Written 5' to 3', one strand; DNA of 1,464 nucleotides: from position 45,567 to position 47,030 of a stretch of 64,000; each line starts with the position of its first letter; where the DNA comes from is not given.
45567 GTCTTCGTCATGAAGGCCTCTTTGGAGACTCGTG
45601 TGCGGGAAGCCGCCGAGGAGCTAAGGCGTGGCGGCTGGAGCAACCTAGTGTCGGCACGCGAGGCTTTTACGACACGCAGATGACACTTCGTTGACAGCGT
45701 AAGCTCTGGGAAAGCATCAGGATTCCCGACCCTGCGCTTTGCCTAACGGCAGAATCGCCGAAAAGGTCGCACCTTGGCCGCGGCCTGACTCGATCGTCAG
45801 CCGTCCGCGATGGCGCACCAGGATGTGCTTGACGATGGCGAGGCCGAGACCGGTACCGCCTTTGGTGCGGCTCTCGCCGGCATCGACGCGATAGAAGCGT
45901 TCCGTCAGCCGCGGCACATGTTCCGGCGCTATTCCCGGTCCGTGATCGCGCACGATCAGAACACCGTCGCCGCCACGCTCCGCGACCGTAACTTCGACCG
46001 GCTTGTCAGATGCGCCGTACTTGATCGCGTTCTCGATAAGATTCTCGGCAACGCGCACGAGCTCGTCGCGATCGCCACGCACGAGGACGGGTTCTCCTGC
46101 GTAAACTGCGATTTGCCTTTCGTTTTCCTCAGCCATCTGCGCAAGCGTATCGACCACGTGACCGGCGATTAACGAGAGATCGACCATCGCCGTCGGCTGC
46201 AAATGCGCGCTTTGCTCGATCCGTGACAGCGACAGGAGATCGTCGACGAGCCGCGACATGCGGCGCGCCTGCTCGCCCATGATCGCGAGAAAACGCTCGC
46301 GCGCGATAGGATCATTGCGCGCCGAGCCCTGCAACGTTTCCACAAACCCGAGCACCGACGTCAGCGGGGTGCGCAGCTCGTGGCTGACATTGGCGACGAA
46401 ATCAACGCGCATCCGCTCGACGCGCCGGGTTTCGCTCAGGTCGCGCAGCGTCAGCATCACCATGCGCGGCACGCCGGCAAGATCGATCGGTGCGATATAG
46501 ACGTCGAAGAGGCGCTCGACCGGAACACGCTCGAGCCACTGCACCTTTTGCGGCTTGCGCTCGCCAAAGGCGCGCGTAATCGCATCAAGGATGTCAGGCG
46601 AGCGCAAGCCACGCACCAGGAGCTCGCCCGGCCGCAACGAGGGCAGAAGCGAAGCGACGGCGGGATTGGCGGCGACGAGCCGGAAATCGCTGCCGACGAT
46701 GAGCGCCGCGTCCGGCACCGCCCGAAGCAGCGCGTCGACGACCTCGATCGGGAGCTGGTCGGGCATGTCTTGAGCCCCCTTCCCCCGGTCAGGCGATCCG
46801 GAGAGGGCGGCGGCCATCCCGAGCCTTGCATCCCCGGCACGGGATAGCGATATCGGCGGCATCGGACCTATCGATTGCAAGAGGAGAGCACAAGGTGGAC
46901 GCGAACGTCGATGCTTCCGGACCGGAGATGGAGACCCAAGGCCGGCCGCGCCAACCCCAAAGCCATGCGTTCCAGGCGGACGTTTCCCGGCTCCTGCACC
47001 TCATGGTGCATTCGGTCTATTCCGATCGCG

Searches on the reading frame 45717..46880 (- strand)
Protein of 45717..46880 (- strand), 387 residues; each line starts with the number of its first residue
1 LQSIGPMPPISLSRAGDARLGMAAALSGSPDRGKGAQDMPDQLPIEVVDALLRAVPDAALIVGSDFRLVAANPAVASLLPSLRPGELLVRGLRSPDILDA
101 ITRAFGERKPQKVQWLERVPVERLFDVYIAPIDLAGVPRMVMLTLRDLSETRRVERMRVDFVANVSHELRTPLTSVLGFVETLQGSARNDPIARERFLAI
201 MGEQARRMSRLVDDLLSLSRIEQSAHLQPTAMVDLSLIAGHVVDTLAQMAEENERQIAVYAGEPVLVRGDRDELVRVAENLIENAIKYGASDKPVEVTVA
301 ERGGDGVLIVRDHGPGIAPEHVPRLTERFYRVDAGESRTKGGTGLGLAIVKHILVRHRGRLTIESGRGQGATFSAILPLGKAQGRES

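Call 7: search_protein_families(library=pfam, proteins=[window:45717-46880:-], max_evalue=0.01)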
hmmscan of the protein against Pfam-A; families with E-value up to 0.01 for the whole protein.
window:45717-46880:- (387 aa): 4 families
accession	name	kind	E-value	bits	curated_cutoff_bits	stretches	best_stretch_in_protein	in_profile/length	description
PF02518.31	HATPase_c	-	8.7e-29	100.6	26.4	1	269-380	1-110/111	Histidine kinase-, DNA gyrase B-, and HSP90-like ATPase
PF00512.31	HisKA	-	4.1e-20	72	26.9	1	158-223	2-65/66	His Kinase A (phospho-acceptor) domain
PF13581.12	HATPase_c_2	-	4.5e-06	27.1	27.4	1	268-353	26-108/127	Histidine kinase-like ATPase domain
PF08448.16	PAS_4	-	2.5e-05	24.9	23.1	1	52-153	1-110/110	PAS fold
